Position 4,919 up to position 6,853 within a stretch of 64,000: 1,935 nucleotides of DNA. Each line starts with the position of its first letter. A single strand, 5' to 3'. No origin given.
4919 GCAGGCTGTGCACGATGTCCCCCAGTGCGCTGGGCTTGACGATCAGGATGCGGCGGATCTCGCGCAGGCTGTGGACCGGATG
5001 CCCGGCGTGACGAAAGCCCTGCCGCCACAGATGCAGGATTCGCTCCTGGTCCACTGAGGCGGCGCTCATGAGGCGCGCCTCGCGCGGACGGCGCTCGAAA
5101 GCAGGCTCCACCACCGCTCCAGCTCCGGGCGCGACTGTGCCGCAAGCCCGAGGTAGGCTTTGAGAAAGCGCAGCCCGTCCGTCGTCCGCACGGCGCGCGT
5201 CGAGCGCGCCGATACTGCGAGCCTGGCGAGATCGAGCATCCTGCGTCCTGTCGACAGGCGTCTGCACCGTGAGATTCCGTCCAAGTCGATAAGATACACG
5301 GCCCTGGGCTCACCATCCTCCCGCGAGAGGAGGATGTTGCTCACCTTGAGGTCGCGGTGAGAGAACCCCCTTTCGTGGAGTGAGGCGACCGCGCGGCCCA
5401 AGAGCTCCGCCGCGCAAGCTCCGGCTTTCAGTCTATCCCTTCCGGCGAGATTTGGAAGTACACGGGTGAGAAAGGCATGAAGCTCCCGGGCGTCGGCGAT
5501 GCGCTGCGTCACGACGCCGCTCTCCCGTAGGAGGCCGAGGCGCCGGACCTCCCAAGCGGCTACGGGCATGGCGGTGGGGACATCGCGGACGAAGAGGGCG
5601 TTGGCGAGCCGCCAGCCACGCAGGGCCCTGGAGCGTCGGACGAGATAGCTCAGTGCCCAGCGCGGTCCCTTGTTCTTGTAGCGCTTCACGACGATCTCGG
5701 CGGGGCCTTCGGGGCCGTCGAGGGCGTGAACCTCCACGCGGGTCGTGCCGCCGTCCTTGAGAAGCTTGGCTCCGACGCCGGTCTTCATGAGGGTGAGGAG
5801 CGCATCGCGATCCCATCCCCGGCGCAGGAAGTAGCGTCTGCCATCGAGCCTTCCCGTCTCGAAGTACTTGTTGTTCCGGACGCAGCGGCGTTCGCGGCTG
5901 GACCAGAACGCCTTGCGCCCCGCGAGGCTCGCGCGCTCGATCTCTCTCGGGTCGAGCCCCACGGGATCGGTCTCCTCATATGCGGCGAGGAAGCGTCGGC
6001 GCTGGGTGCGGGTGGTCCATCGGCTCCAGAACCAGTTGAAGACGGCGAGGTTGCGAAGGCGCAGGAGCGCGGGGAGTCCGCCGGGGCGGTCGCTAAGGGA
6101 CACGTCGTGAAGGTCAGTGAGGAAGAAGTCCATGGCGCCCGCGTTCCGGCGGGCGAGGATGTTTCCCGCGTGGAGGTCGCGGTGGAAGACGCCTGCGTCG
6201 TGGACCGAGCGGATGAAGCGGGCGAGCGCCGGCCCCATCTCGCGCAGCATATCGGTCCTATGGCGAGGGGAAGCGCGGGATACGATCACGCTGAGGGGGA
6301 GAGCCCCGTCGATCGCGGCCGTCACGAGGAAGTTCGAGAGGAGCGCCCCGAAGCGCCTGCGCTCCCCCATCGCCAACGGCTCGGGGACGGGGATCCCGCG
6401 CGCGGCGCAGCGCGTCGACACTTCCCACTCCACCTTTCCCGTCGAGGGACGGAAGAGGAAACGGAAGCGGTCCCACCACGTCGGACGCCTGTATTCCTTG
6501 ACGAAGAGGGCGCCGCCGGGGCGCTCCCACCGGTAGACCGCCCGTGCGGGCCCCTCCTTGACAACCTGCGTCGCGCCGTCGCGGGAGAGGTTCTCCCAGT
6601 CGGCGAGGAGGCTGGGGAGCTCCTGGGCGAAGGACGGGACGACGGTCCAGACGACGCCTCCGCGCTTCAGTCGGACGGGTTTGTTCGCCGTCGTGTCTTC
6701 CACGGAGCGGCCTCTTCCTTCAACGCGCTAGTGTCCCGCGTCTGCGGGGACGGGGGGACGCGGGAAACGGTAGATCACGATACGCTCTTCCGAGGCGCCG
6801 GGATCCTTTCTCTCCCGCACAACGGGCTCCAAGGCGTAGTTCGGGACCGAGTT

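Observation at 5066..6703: Two-domain (tandem) LPS kinase in the ArnT-like / GT9 / msbA / ruvC operon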

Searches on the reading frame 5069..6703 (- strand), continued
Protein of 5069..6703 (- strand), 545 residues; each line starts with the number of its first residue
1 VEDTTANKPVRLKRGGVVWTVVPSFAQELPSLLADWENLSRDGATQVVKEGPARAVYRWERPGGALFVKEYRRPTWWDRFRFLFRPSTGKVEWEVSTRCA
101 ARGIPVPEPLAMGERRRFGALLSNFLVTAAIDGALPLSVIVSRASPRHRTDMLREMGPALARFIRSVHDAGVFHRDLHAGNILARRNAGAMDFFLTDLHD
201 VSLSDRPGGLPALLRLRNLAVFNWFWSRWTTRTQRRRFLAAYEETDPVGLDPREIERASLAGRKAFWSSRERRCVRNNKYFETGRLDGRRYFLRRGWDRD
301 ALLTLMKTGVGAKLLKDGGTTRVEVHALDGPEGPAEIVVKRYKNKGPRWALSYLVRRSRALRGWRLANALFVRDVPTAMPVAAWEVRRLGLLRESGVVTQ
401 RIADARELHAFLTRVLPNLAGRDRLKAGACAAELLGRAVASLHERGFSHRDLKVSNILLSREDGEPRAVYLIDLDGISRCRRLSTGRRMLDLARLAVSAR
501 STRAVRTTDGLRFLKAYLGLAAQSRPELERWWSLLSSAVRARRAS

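Call 30: predict_structure(alignment_id=A1)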
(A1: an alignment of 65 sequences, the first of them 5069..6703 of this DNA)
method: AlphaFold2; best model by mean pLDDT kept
length: 545 residues; sequences in the alignment: 65
mean_pLDDT: 94.9   pTM: 0.89
mean pLDDT of the five models: 94.9, 94.5, 93.9, 93.8, 93.8
residues with pLDDT >= 90: 513; 70-90: 26; 50-70: 3; < 50: 3
segments of 3 or more residues with pLDDT < 50: 1-3
pLDDT, mean of each block of 10 residues (from residue 1): 70 95 95 88 94 95 95 88 93 98 98 95 96 97 95 96 98 97 96 97 96 98 94 95 95 95 94 96 97 97 91 90 96 96 92 93 97 96 96 96 97 98 97 98 96 98 96 94 95 98 96 96 95 98 95
secondary structure, 60 per line:
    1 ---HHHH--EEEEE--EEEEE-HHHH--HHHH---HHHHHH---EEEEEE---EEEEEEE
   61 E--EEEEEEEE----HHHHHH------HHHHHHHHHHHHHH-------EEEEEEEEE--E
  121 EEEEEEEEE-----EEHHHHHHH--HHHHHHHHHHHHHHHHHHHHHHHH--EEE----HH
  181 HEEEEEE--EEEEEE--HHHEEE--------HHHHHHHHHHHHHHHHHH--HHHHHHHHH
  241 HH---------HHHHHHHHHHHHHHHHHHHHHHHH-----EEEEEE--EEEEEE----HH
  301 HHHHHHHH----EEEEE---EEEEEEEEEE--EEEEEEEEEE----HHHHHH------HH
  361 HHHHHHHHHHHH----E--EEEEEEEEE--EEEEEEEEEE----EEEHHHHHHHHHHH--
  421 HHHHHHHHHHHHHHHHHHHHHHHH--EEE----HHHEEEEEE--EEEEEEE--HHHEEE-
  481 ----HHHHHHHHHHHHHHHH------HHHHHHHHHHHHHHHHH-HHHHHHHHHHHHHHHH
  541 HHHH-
elements in order: H4-7 E10-14 E17-21 H23-26 H29-32 H36-41 E45-50 E54-61 E64-71 H76-81 H88-101 E109-117 E120-129 H137-143 H146-169 E172-174 E182-187 E190-195 E201-203 H212-229 H232-242 H252-275 E281-286 E289-294 H299-308 E313-317 E321-330 E333-342 H347-352 H359-372 E380-388 E391-400 E405-407 H408-418 H421-444 E447-449 E457-462 E465-471 E477-479 H485-500 H507-523 H525-544

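Call 34: fold_search(model_id=the predicted structure, library=pdb)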
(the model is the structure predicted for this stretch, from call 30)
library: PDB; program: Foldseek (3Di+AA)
matches with E <= 10: 1870; with E <= 0.001: 1110
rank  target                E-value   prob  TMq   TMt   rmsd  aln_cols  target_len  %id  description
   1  6dfl_A                6.8e-12  1.00  0.30  0.60   6.8       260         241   24  WaaP in complex with acyl carrier protein (released 2019-04-03)
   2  8ewy_A                5.7e-10  1.00  0.25  0.14  22.6       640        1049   12  Structure of Janus Kinase (JAK) dimer complexed with cytokine receptor intracellular domain (released 2023-03-08)
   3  4oli                  6.3e-10  1.00  0.22  0.22  22.4       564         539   15  The pseudokinase/kinase protein from JAK-family member TYK2 (released 2014-05-28)
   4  7szc_C                1.1e-09  1.00  0.32  0.71   5.9       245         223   19  Crystal Structure Analysis of human PRPK complex with a compound (released 2022-12-14)
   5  7sza_C                1.7e-09  1.00  0.32  0.71   5.6       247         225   20  Crystal Structure Analysis of human PRPK complex with a compound (released 2023-01-25)
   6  7szb_C                1.9e-09  1.00  0.32  0.71   5.8       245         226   20  Crystal Structure Analysis of human PRPK complex with a compound (released 2023-01-25)
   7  6wqx_D                2.2e-09  1.00  0.33  0.73   5.5       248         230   20  Human PRPK-TPRKB complex (released 2021-02-17)
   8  7t6f_A                2.9e-09  1.00  0.25  0.14  24.1       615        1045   12  Structure of active Janus Kinase (JAK) dimer complexed with cytokine receptor intracellular domain (released 2022-03-16)
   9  7szc_A                4.4e-09  1.00  0.32  0.70   5.9       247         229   20  Crystal Structure Analysis of human PRPK complex with a compound (released 2022-12-14)
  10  7szb_A                5.7e-09  1.00  0.33  0.71   6.1       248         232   19  Crystal Structure Analysis of human PRPK complex with a compound (released 2023-01-25)
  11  7sza_A                1.1e-08  1.00  0.33  0.72   6.1       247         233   19  Crystal Structure Analysis of human PRPK complex with a compound (released 2023-01-25)
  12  7szd_A                1.8e-08  1.00  0.32  0.68   5.9       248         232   19  Crystal Structure Analysis of human PRPK complex with a compound (released 2022-12-14)
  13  6wqx_C                1.9e-08  1.00  0.33  0.72   5.6       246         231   22  Human PRPK-TPRKB complex (released 2021-02-17)
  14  4ww7_A                4.1e-07  1.00  0.30  0.62   6.0       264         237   16  Crystal structure of binary complex Bud32-Cgi121 in complex with AMP (released 2015-03-18)
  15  4wwa_A                7.2e-07  1.00  0.31  0.68   5.5       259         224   15  Crystal structure of binary complex Bud32-Cgi121 (released 2015-03-18)
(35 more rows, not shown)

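Call 40: find_encoding_contigs(protein=P0001, flank=10000, max_places=3)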
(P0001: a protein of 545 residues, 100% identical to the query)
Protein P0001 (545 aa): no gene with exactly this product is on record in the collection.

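Call 42: find_encoding_contigs(protein=P0006, flank=10000, max_places=2)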
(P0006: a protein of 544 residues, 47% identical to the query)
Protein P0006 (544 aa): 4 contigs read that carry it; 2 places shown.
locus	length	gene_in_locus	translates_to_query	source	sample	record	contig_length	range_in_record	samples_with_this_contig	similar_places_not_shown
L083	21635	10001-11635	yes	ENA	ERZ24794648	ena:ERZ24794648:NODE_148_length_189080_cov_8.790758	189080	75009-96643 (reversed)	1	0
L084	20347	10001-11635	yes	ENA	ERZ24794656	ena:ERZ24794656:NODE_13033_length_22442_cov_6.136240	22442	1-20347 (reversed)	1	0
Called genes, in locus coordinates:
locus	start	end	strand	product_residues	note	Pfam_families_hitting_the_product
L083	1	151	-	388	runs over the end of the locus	PF01321:Creatinase_N, PF00557:Peptidase_M24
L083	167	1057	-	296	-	PF01522:Polysacc_deac_1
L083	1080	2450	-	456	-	-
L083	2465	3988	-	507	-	PF02638:GHL10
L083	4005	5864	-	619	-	-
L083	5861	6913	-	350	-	PF00356:LacI, PF00532:Peripla_BP_1, PF13377:Peripla_BP_3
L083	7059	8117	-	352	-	PF01208:URO-D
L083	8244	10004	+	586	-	PF13231:PMT_2, PF02366:PMT (weak)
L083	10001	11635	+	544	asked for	PF01636:APH (faint), PF06293:Kdo, PF00069:Pkinase (faint), PF03109:ABC1 (faint), PF06293:Kdo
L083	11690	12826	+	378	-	PF01075:Glyco_transf_9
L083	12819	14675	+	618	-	PF00664:ABC_membrane, PF00005:ABC_tran, PF02463:SMC_N (faint)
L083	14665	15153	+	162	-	PF02075:RuvC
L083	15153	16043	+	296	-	PF13489:Methyltransf_23, PF07021:MetW, PF13847:Methyltransf_31, PF08241:Methyltransf_11, PF08242:Methyltransf_12, PF13649:Methyltransf_25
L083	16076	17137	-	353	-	PF04055:Radical_SAM, PF13186:SPASM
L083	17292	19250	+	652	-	PF16126:DUF4838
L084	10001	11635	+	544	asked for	PF01636:APH (faint), PF06293:Kdo, PF00069:Pkinase (faint), PF03109:ABC1 (faint), PF06293:Kdo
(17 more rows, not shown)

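Call 43: find_encoding_contigs(protein=P0003, flank=10000, max_places=2)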
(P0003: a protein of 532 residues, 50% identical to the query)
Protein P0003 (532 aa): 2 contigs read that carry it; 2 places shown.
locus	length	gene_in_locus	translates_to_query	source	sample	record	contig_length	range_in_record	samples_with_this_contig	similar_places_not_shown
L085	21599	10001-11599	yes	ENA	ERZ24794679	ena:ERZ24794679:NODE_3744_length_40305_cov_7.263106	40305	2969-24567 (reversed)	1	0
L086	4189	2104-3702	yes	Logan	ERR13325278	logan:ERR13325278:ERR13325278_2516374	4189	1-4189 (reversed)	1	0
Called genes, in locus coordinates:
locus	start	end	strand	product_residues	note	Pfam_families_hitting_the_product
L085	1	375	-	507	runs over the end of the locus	PF02638:GHL10 (weak)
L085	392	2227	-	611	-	-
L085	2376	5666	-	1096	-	PF02018:CBM_4_9 (faint)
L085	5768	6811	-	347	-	PF00356:LacI, PF00532:Peripla_BP_1, PF13377:Peripla_BP_3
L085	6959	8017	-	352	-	PF01208:URO-D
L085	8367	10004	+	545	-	PF13231:PMT_2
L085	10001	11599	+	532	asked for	PF06293:Kdo, PF01636:APH (faint), PF00069:Pkinase (faint), PF03109:ABC1 (faint), PF10707:YrbL-PhoP_reg (faint), PF06293:Kdo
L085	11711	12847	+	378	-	PF01075:Glyco_transf_9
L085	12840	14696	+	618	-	PF00664:ABC_membrane, PF00005:ABC_tran, PF02463:SMC_N (faint)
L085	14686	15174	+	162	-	PF02075:RuvC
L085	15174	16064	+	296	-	PF02353:CMAS (weak), PF13489:Methyltransf_23, PF07021:MetW, PF13847:Methyltransf_31, PF08241:Methyltransf_11, PF08242:Methyltransf_12, PF13649:Methyltransf_25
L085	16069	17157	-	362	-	PF04055:Radical_SAM, PF13186:SPASM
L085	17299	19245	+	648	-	PF03648:Glyco_hydro_67N (weak), PF16126:DUF4838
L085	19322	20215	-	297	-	PF01261:AP_endonuc_2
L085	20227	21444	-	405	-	PF01041:DegT_DnrJ_EryC1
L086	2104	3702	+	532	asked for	PF06293:Kdo, PF01636:APH (faint), PF00069:Pkinase (faint), PF03109:ABC1 (faint), PF10707:YrbL-PhoP_reg (faint), PF06293:Kdo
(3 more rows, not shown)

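Call 67: list_cluster_members(proteins=[P0001, P0219, P0015])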
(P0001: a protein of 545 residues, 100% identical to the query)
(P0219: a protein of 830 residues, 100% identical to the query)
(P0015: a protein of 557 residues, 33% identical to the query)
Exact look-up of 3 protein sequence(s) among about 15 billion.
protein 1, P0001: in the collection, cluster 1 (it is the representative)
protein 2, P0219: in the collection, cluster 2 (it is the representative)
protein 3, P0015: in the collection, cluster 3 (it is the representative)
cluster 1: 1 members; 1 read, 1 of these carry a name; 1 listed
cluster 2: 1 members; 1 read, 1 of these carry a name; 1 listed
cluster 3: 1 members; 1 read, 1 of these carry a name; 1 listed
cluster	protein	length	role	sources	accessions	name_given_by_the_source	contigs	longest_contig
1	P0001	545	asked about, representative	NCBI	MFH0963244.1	MAG: lipopolysaccharide kinase InaA family protein [Planctomycetota bacterium]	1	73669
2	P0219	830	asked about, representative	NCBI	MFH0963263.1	MAG: lipopolysaccharide kinase InaA family protein [Planctomycetota bacterium]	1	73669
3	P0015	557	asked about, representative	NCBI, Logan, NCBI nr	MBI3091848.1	MAG: hypothetical protein HYY96_14395 [Candidatus Tectomicrobia bacterium] | hypothetical protein [Candidatus Tectomicrobia bacterium]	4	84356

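Call 70: find_encoding_contigs(protein=P0058, flank=3000, max_places=3)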
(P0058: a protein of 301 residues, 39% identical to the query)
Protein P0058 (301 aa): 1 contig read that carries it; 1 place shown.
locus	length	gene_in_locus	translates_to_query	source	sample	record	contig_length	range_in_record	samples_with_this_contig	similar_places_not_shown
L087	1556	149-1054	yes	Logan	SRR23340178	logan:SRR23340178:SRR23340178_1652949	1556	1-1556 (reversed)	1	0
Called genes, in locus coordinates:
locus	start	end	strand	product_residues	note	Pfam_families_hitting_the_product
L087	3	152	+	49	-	?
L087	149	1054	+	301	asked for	PF06293:Kdo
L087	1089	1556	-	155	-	?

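Call 71: find_encoding_contigs(protein=P0059, flank=3000, max_places=3)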
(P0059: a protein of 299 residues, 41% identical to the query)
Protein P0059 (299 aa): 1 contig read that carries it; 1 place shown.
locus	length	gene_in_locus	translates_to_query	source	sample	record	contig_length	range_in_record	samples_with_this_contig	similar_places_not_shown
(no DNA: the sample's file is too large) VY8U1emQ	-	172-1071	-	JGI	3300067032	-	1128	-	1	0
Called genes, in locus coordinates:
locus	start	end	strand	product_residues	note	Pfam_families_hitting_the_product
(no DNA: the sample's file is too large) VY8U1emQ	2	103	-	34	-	?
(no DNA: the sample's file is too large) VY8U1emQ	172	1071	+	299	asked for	PF06293:Kdo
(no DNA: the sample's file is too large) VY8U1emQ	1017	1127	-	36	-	?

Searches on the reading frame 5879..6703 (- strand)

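Call 10: search_protein_families(library=pfam, proteins=[window:5879-6703:-], max_evalue=0.01)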
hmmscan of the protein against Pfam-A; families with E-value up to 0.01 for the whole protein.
seq(275 aa): 2 families
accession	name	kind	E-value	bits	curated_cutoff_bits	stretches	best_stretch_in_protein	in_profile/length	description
PF06293.20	Kdo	-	2.4e-14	53.7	21.3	1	78-202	47-170/207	Lipopolysaccharide kinase (Kdo/WaaP) family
PF01636.29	APH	-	5.4e-05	23.5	23.2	0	64-163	21-107/239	Phosphotransferase enzyme family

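Call 22: search_protein_families(library=ncbifam, proteins=[window:5879-6703:-], max_evalue=0.001)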
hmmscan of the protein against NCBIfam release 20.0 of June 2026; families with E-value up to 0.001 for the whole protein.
window:5879-6703:- (275 aa): 3 families
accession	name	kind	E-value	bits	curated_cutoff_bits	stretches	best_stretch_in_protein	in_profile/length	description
NF011703.0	PRK15123.1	equivalog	7.1e-11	41.5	170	1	45-243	27-232/268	lipopolysaccharide core heptose(I) kinase RfaP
NF002475.0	PRK01723.1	equivalog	1.2e-09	37.6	142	1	90-198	89-187/241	3-deoxy-D-manno-octulosonic acid kinase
NF038150.1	lanthi_synth_IV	equivalog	0.00064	18.1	650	1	123-188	267-335/851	class IV lanthionine synthetase LanL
